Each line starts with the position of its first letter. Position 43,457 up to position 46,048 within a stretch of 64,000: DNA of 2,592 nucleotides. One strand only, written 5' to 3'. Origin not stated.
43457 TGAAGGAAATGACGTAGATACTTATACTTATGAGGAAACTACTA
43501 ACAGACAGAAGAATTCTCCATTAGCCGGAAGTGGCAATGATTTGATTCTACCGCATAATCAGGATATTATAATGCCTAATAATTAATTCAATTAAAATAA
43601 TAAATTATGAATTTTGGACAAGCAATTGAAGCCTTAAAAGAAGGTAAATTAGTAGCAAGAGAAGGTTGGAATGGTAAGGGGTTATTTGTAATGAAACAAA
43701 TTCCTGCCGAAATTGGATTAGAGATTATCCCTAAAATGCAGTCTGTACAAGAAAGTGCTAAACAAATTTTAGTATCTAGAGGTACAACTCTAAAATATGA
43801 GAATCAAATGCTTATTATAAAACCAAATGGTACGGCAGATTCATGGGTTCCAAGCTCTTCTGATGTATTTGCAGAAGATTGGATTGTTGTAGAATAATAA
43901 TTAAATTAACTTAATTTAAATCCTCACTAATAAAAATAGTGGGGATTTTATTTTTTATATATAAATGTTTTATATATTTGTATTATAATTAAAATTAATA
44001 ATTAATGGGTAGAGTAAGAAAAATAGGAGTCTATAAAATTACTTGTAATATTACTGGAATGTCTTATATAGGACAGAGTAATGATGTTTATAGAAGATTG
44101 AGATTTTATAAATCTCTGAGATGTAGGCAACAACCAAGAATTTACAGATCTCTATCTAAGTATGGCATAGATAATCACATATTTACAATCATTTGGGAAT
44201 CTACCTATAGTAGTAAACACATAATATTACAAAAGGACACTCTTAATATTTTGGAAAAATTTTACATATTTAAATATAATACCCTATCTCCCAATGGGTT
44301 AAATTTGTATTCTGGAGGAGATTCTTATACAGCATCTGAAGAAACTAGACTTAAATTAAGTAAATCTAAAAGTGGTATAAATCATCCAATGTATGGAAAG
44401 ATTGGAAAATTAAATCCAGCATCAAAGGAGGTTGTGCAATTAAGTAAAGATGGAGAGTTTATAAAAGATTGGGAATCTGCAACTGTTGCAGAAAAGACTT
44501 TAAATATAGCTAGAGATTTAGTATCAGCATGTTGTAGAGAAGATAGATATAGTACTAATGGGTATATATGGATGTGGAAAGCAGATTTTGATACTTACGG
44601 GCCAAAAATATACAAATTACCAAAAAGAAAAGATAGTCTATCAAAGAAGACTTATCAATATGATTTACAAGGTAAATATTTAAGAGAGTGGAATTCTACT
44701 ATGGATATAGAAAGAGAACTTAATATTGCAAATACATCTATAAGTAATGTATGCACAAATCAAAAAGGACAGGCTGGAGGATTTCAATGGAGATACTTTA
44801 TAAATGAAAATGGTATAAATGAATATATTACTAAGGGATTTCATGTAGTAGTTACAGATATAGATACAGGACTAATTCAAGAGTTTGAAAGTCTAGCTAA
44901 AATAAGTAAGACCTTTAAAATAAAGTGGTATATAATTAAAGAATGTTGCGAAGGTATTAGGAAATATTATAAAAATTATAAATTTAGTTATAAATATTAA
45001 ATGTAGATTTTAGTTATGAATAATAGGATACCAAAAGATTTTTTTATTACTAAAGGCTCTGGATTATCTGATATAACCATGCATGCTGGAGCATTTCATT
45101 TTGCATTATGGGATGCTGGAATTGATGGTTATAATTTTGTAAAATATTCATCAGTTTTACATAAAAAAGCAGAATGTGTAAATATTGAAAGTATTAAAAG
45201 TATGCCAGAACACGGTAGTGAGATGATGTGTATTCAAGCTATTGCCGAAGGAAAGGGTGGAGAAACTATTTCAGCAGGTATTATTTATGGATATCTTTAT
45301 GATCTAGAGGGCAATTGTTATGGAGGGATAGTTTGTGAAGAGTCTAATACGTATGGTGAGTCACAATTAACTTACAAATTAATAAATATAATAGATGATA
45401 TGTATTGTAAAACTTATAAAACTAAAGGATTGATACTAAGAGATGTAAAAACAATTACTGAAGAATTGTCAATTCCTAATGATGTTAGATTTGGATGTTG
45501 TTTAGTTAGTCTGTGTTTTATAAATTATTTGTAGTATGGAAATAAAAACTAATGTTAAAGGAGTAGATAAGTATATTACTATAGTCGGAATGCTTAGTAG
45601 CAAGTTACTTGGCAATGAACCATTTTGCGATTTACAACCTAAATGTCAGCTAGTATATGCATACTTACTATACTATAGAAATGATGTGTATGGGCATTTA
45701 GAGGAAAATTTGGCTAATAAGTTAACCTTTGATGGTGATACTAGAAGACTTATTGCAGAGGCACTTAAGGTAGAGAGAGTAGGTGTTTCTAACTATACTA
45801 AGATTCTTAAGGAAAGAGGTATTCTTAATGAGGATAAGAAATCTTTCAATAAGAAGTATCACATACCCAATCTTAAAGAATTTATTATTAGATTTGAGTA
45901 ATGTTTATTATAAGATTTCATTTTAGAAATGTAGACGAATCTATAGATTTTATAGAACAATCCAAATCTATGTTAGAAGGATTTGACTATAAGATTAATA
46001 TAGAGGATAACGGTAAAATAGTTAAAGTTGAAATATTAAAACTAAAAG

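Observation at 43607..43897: DUF2829 / Tad2-like small protein (candidate anti-Thoeris sponge)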

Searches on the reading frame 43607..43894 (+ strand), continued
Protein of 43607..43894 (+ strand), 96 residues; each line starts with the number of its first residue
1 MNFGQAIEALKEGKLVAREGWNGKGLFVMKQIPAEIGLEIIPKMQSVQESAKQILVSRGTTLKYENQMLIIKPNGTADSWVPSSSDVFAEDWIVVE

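Call 43: find_related_loci(query=window:43607-43894:+, collection=genome_contigs, flank=6000)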
Query window:43607-43894:+ (96 aa) in genome_contigs; peptide patterns used: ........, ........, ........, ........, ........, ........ (x = any residue, [..] = any of these).
162 stretches matched a pattern; 62 encode a relative of the query (tblastn E <= 1e-3); 62 distinct loci.
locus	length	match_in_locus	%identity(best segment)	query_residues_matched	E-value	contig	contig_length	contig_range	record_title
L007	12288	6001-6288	69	1-96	6e-43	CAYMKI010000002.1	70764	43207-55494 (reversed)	MAG TPA_asm: uncultured bacterium isolate SRP296810_co1_95 genome assembly, contig: NODE_305_length_70764_cov_7.186992,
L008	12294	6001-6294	47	1-96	9e-30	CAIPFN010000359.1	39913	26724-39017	MAG: uncultured Bacteroidales bacterium isolate MJ-time_bin-7144 genome assembly, contig: bin-7144:359/392, whole genome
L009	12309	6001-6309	40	1-96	2e-20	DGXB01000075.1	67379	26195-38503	MAG TPA_asm: Bacteroidales bacterium UBA4243 UBA4243_contig_10721, whole genome shotgun sequence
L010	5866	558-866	39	1-96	2e-20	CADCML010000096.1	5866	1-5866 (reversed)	MAG: uncultured Bacteroidia bacterium isolate RUG14786 genome assembly, contig: RUG14786_asm_96, whole genome shotgun se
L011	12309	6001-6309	38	1-96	1e-19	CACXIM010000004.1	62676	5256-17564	MAG: uncultured Bacteroidia bacterium isolate RUG11296 genome assembly, contig: RUG11296_asm_4, whole genome shotgun seq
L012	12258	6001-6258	41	1-96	4e-17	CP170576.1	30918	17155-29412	Bacillus toyonensis strain GXUN31-2 plasmid unnamed5, complete sequence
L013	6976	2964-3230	42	1-95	8e-17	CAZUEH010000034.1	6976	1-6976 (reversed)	MAG TPA_asm: uncultured Oscillospiraceae bacterium isolate ERP125879_co1_28 genome assembly, contig: NODE_5408_length_69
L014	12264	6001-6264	40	1-92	1e-16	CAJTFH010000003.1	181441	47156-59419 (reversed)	Bacteroidales bacterium isolate C36_59_MI_BP genome assembly, contig: MGBC000160.3, whole genome shotgun sequence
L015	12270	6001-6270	42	1-96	4e-16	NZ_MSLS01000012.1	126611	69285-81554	Bacillus sp. MRMR6 scaffold_11, whole genome shotgun sequence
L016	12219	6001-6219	40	1-96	4e-16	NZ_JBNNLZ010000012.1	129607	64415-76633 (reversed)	Lysinibacillus sp. NPDC048646 NPDC048646_97_H3.ctg-0012, whole genome shotgun sequence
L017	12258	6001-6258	40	1-96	6e-16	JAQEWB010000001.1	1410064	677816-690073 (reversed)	Bacillaceae bacterium OF18-1A OF18-1A.Scaf1, whole genome shotgun sequence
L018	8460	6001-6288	40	1-96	7e-16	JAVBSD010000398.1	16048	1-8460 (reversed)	MAG: Victivallaceae bacterium isolate EPI_MAG_00214 c_000008161167, whole genome shotgun sequence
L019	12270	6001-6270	39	1-96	2e-15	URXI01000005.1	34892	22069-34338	uncultured Eubacterium sp. isolate UMGS1437 genome assembly, contig: NODE_201_length_34892_cov_2.115739, whole genome sh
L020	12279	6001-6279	41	1-96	3e-15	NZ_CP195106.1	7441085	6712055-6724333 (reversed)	Tundrisphaera lichenicola strain P12 chromosome, complete genome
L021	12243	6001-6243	42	1-96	5e-15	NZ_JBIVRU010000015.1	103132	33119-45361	Lysinibacillus sp. NPDC092081 NPDC092081_190_G6.ctg-0015, whole genome shotgun sequence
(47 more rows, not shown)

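Call 48: predict_structure(alignment_id=A1)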
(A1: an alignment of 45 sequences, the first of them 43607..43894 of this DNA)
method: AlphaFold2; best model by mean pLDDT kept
length: 96 residues; sequences in the alignment: 45
mean_pLDDT: 95.1   pTM: 0.77
mean pLDDT of the five models: 95.1, 94.9, 94.1, 93.9, 93.9
residues with pLDDT >= 90: 89; 70-90: 7; 50-70: 0; < 50: 0
segments of 3 or more residues with pLDDT < 50: none
pLDDT, mean of each block of 10 residues (from residue 1): 97 95 89 95 96 97 94 95 97 95
secondary structure, 60 per line:
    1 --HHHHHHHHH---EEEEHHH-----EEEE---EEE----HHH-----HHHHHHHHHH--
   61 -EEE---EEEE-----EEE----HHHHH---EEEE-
elements in order: H3-11 E15-18 E27-30 E34-36 H49-58 E62-64 E68-71 E77-79 H84-88 E92-95

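Call 51: fold_search(model_id=the predicted structure, library=pdb)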
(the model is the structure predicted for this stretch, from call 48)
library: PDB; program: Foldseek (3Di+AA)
matches with E <= 10: 249; with E <= 0.001: 24
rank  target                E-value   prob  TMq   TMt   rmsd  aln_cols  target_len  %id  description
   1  8wjd                  2.1e-10  1.00  0.85  0.81   2.0        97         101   37  Structure of SptTad2 complexed with cGG (released 2024-09-25)
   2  8kbj_A                3.3e-09  1.00  0.84  0.82   2.2        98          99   36  Structure of HgmTad2 complexed with 1',2'-cADPR (released 2024-08-21)
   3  8kbk_A                1.4e-08  1.00  0.81  0.76   2.3       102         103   33  Structure of AcrIIA7 complexed with 1',2'-cADPR and cGG (released 2024-08-07)
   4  8kbi_A                2.5e-08  1.00  0.85  0.79   2.2       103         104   34  Structure of apo-AcrIIA7 (released 2024-08-07)
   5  9eib_A                7.4e-08  1.00  0.73  0.80   3.0        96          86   38  Structure of Myroides odoratus prophage anti-Thoeris 2 (ModTad2) in complex with hisADPR (released 2025-04-16)
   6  9eib_B                8.4e-08  1.00  0.73  0.79   2.9        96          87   38  Structure of Myroides odoratus prophage anti-Thoeris 2 (ModTad2) in complex with hisADPR (released 2025-04-16)
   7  8v3e_B                3.6e-07  1.00  0.69  0.88   1.8        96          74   36  Structure of Myroides odoratus phage Tad2 in apo state (released 2025-04-30)
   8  8v3e_F                1.3e-06  1.00  0.67  0.86   2.7        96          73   35  Structure of Myroides odoratus phage Tad2 in apo state (released 2025-04-30)
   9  8smf_B                2.1e-06  1.00  0.64  0.72   4.6        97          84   30  Structure of SPO1 phage Tad2 in complex with 1''-3' gcADPR (released 2023-11-22)
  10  8wje_A                3.1e-06  1.00  0.67  0.72   3.9        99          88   31  Structure of apo-SPO1 Tad2 (released 2024-09-25)
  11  8sme_A                3.9e-06  1.00  0.64  0.72   5.5        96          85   30  Structure of SPO1 phage Tad2 in apo state (released 2023-11-22)
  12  8smg_B                4.2e-06  1.00  0.63  0.78   4.8        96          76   30  Structure of SPO1 phage Tad2 in complex with 1''-2' gcADPR (released 2023-11-22)
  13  8smf_G                5.7e-06  1.00  0.66  0.78   4.0        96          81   30  Structure of SPO1 phage Tad2 in complex with 1''-3' gcADPR (released 2023-11-22)
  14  8wje_B                6.0e-06  1.00  0.64  0.79   5.0        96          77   30  Structure of apo-SPO1 Tad2 (released 2024-09-25)
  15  8smf_D                6.4e-06  1.00  0.65  0.78   4.0        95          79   30  Structure of SPO1 phage Tad2 in complex with 1''-3' gcADPR (released 2023-11-22)
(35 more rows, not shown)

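Call 58: search_solved_structures(query=A1, max_evalue=0.001, show_alignments=5)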
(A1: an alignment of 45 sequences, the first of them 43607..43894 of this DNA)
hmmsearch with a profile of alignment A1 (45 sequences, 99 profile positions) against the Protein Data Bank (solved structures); distinct sequences matched with E-value up to 0.001: 7.
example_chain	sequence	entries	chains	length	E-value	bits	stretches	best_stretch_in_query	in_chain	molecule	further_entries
8wjd_A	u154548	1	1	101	1.6e-25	92.3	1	3-98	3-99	SptTad2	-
8kbi_A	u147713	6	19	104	2.3e-21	78.9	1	4-99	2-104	Inhibitor of Type II CRISPR-Cas system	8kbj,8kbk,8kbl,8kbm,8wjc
9kzr_A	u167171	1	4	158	4.5e-20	74.7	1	4-99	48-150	AcrIIA7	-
8v3e_E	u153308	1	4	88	3e-17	65.7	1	3-99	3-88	Tad2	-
9eib_A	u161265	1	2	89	3.1e-17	65.6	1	3-99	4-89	Prophage anti-Thoeris 2 (ModTad2)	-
8sme_A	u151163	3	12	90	2.3e-15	59.6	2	2-34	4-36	Gp34.65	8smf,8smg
8wje_B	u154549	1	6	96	3e-15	59.3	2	2-34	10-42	Gp34.65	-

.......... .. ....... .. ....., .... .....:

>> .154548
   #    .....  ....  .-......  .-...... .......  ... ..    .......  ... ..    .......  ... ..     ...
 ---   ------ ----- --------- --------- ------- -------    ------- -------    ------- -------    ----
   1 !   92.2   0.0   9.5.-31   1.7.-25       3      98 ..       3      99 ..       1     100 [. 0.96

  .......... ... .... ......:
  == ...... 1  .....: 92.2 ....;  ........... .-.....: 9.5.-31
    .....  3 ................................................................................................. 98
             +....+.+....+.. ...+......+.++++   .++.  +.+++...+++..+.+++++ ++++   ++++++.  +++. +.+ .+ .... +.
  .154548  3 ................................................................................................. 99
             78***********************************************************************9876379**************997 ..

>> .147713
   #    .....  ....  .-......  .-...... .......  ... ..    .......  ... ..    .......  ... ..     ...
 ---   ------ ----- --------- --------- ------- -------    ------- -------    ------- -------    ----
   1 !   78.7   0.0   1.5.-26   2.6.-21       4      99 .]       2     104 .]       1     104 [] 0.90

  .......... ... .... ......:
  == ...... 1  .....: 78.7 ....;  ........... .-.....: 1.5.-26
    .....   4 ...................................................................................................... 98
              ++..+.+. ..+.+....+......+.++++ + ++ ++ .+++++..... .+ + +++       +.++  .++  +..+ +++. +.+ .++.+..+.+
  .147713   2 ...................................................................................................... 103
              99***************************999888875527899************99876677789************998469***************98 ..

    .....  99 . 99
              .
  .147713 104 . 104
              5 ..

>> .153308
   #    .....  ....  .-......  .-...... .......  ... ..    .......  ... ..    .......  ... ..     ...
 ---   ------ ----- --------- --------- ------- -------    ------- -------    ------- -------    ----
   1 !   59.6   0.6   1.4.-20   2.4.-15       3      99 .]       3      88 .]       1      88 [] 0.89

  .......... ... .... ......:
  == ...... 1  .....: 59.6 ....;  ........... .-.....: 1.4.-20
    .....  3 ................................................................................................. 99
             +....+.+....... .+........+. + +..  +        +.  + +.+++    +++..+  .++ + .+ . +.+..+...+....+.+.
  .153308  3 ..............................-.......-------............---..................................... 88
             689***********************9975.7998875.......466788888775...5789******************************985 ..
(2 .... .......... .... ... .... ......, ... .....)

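Call 75: search_protein_families(library=pfam, proteins=[P0058, P0076, P0077, P0121, P0122, P0126, P0128, P0132, P0134, P0143], max_evalue=0.001)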
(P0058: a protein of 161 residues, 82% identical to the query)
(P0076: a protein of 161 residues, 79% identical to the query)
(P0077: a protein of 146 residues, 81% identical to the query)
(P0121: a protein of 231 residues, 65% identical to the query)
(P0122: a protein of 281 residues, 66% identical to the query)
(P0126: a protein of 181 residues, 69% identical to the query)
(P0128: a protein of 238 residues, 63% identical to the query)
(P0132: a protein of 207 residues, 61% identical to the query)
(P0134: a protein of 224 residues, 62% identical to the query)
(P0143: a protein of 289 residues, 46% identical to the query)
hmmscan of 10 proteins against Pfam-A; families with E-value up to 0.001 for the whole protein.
P0058 (161 aa): 1 family
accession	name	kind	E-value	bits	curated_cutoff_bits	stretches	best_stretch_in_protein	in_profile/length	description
PF11195.14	Tad2-like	-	1.2e-17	64.6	25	1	67-160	2-73/73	Thoeris anti-defense 2-like domain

P0076 (161 aa): 1 family
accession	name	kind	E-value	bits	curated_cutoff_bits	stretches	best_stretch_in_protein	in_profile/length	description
PF11195.14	Tad2-like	-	7e-20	71.8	25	1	67-159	2-72/73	Thoeris anti-defense 2-like domain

P0077 (146 aa): 1 family
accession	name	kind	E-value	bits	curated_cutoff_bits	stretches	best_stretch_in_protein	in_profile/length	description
PF11195.14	Tad2-like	-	3.3e-18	66.4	25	1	53-145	2-72/73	Thoeris anti-defense 2-like domain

P0121 (231 aa): 1 family
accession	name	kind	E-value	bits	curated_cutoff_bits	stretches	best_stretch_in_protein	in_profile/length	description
PF11195.14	Tad2-like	-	1e-18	68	25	1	137-229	2-72/73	Thoeris anti-defense 2-like domain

P0122 (281 aa): 1 family
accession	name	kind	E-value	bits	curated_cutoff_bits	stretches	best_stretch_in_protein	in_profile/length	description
PF11195.14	Tad2-like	-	3.6e-20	72.7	25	1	187-280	2-73/73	Thoeris anti-defense 2-like domain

P0126 (181 aa): 1 family
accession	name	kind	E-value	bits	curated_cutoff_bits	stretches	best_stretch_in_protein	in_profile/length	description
PF11195.14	Tad2-like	-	1.9e-20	73.6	25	1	85-180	1-73/73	Thoeris anti-defense 2-like domain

P0128 (238 aa): 1 family
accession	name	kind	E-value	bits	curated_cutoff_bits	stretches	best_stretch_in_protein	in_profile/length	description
PF11195.14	Tad2-like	-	9.4e-19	68.2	25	1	143-236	2-73/73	Thoeris anti-defense 2-like domain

P0132 (207 aa): 1 family
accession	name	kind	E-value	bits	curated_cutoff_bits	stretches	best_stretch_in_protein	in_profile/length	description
PF11195.14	Tad2-like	-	2.2e-19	70.2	25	1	113-205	2-72/73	Thoeris anti-defense 2-like domain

P0134 (224 aa): 2 families
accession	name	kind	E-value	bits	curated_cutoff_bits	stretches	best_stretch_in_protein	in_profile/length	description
PF11195.14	Tad2-like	-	3.4e-18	66.4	25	1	4-98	2-73/73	Thoeris anti-defense 2-like domain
PF21825.2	crAss001_48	-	6.2e-12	45.7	24.8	1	115-180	1-61/61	crAss001_48 related protein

P0143 (289 aa): 2 families
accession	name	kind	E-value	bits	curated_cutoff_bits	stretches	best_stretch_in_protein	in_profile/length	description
PF11195.14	Tad2-like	-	1.4e-37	128.5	25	2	133-215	2-72/73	Thoeris anti-defense 2-like domain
PF21825.2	crAss001_48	-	7e-14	51.9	24.8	1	228-286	1-59/61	crAss001_48 related protein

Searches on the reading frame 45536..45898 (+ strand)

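Call 12: search_protein_families(library=pfam, proteins=[window:45536-45898:+], max_evalue=0.01)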
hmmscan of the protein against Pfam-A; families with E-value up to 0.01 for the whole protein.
window:45536-45898:+ (121 aa): 0 families

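Call 13: search_protein_families(library=phrogs, proteins=[window:45536-45898:+], max_evalue=0.001)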
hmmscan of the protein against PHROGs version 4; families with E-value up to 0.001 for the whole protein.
window:45536-45898:+ (121 aa): 0 families

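Call 64: search_protein_families(library=pfam, proteins=[window:45536-45898:+], max_evalue=1)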
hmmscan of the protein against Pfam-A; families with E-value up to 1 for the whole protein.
window:45536-45898:+ (121 aa): 1 family
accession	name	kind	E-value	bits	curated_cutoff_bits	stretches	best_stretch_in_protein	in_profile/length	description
PF13545.12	HTH_Crp_2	-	0.037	14.4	27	1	69-112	24-63/70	Crp-like helix-turn-helix domain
